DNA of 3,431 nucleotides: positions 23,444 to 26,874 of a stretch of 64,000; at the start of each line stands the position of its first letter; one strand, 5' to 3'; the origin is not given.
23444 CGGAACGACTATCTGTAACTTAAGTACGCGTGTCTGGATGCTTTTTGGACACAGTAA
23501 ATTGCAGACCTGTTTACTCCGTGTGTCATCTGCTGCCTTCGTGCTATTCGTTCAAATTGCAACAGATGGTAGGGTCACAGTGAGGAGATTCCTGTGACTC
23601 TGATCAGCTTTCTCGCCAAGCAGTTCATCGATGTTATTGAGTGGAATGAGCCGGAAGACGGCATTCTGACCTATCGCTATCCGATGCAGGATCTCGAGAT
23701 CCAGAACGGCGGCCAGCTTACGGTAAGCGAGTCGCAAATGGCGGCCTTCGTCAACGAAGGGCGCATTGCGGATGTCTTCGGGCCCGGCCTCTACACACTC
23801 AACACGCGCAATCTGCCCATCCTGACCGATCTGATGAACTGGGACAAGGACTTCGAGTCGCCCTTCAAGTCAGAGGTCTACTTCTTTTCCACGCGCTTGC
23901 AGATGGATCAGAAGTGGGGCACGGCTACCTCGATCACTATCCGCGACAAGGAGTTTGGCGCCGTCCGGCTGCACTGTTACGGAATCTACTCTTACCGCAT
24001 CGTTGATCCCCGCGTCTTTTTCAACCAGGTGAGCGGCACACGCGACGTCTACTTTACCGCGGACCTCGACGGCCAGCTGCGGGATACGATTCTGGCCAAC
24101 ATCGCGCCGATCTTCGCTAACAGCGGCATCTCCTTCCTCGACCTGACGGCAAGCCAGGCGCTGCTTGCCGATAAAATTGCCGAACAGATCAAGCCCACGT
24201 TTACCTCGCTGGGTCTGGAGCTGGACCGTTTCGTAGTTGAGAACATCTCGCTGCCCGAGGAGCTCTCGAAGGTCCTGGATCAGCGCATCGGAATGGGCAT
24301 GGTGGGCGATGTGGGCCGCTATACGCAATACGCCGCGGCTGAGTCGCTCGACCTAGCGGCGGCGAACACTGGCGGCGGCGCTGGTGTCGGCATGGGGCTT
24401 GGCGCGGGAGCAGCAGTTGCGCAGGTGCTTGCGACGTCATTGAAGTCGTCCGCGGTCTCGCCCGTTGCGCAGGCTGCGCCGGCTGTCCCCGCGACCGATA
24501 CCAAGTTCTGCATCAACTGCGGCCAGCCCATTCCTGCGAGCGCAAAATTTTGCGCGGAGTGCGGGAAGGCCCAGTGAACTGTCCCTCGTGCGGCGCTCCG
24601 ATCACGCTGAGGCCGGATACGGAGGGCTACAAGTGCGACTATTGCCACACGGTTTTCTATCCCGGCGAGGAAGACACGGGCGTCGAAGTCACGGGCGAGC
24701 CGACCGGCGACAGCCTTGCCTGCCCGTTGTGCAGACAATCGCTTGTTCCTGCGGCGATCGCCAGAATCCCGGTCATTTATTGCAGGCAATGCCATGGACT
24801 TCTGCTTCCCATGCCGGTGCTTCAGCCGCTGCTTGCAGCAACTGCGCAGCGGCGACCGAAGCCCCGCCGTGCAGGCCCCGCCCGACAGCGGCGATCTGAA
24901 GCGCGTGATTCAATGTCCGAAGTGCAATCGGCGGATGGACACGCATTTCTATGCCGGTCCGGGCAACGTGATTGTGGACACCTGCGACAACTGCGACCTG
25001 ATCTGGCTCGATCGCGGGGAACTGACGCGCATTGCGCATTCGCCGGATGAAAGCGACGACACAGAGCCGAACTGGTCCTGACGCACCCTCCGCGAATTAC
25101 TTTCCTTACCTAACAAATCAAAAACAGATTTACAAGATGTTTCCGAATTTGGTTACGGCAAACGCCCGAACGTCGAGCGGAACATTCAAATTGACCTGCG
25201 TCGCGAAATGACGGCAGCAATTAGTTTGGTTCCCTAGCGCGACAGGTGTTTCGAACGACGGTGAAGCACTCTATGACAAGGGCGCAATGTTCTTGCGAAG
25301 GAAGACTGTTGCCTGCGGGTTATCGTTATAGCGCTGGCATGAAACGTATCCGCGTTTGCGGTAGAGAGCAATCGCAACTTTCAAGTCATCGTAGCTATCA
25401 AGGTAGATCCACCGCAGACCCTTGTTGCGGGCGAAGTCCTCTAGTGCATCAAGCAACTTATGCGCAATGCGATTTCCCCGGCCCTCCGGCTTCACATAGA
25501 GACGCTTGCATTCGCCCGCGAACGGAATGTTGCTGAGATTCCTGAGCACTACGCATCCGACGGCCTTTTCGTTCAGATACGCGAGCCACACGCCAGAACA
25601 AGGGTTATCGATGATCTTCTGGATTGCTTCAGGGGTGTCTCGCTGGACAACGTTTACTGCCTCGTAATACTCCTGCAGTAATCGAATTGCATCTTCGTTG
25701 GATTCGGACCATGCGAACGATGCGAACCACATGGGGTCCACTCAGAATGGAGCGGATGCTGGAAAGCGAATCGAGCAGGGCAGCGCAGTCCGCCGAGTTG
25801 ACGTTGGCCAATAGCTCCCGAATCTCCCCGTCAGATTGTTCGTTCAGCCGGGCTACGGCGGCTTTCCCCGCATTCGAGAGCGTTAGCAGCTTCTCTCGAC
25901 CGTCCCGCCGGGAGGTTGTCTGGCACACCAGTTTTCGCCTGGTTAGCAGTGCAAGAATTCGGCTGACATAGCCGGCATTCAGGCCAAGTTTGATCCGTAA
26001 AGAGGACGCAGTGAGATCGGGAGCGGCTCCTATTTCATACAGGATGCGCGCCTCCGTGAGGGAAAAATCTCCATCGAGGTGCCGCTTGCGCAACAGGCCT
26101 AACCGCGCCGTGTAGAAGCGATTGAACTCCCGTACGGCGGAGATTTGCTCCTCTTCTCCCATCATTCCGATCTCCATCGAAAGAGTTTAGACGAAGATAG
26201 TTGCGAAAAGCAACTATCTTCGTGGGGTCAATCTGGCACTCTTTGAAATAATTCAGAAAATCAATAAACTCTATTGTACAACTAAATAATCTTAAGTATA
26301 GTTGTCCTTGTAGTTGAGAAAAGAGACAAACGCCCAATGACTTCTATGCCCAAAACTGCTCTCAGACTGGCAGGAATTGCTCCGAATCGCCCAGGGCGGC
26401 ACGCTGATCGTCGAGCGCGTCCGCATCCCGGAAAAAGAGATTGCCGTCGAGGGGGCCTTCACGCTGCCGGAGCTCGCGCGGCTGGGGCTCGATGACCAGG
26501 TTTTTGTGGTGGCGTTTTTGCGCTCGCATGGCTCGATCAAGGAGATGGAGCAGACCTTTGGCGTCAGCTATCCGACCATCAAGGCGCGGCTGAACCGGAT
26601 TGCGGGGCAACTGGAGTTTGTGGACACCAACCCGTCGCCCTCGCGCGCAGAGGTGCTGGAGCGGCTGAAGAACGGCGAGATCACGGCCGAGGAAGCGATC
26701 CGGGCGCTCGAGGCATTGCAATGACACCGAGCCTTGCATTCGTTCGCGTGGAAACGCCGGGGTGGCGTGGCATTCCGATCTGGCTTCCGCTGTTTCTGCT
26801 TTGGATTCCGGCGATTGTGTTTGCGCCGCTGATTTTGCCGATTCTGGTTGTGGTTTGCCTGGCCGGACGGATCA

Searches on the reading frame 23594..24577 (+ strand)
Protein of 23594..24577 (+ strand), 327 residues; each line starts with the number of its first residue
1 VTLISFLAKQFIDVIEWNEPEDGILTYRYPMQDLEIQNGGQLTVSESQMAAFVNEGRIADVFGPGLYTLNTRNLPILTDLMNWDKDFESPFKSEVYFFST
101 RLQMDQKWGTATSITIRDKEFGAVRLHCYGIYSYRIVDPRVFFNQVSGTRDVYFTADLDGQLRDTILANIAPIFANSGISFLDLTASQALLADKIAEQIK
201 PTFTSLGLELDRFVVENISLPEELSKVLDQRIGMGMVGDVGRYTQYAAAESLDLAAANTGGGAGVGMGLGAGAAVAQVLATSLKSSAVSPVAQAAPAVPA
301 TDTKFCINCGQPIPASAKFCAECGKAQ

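Call 89: search_protein_families(library=pfam, proteins=[window:23594-24577:+], max_evalue=0.001)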
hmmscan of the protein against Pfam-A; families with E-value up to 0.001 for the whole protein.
window:23594-24577:+ (327 aa): 4 families
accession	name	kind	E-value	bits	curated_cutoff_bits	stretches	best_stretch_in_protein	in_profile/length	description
PF13421.11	Band_7_1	-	1.2e-71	241.1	24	1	27-235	2-210/211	SPFH domain-Band 7 family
PF01145.31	Band_7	-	8.7e-13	49.1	23.6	1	43-232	2-159/176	SPFH domain / Band 7 family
PF13240.11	Zn_Ribbon_1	-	4.1e-06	26.8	25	1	305-325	1-21/23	zinc-ribbon domain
PF12773.13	DZR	-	4e-05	24.1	27.3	1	304-324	25-45/45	Double zinc ribbon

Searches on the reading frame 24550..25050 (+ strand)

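Call 89: search_protein_families(library=pfam, proteins=[window:24550-25050:+], max_evalue=0.001)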
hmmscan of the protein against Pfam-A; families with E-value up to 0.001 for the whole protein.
window:24550-25050:+ (166 aa): 1 family
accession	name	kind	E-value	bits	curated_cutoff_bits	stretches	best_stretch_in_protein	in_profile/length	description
PF13453.11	Zn_ribbon_TFIIB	-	2.8e-06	27.1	22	1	58-86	2-30/41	Transcription factor zinc-finger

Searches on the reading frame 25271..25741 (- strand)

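Call 89: search_protein_families(library=pfam, proteins=[window:25271-25741:-], max_evalue=0.001)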
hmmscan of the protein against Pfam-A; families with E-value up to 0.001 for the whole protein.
window:25271-25741:- (156 aa): 3 families
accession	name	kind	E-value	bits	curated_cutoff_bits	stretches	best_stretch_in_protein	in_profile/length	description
PF00583.31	Acetyltransf_1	-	4.3e-17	62.9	20.7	1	21-132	7-116/116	Acetyltransferase (GNAT) family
PF13508.13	Acetyltransf_7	-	7.5e-14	52.3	27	1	49-133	3-83/84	Acetyltransferase (GNAT) domain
PF13673.13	Acetyltransf_10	-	2.6e-08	34.4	23.6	1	36-136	18-111/128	Acetyltransferase (GNAT) domain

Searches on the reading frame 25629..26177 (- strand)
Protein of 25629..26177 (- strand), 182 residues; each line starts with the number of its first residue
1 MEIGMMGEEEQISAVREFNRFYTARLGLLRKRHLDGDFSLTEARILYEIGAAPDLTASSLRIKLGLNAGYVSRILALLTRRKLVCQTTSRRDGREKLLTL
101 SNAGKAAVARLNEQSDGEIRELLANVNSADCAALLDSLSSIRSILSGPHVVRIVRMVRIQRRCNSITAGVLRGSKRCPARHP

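Call 89: search_protein_families(library=pfam, proteins=[window:25629-26177:-], max_evalue=0.001)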
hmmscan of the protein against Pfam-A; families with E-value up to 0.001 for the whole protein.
window:25629-26177:- (182 aa): 3 families
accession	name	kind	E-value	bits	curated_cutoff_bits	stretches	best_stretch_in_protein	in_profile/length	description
PF12802.13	MarR_2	-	9.8e-11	42.1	27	1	37-95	2-61/61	MarR family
PF01047.28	MarR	-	4.6e-06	26.9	24.6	1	39-95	2-58/59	MarR family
PF13463.12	HTH_27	-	4.3e-05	24.1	22.2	1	42-104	5-68/68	Winged helix DNA-binding domain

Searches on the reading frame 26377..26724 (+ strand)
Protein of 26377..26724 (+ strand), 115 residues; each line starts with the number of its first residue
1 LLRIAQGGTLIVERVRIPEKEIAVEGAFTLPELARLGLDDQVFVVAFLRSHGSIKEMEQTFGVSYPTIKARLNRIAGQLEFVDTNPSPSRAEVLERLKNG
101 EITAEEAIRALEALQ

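Call 89: search_protein_families(library=pfam, proteins=[window:26377-26724:+], max_evalue=0.001)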
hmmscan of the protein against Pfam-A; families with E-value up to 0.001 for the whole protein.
window:26377-26724:+ (115 aa): 2 families
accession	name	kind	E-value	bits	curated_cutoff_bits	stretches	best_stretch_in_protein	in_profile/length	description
PF09862.15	DUF2089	-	5.6e-17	61.6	33.4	1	39-80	4-45/47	Domain of unknown function (DUF2089)-HTH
PF22746.1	SHOCT-like_DUF2089-C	-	2.1e-05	24.4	27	1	90-114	3-27/32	SHOCT-like domain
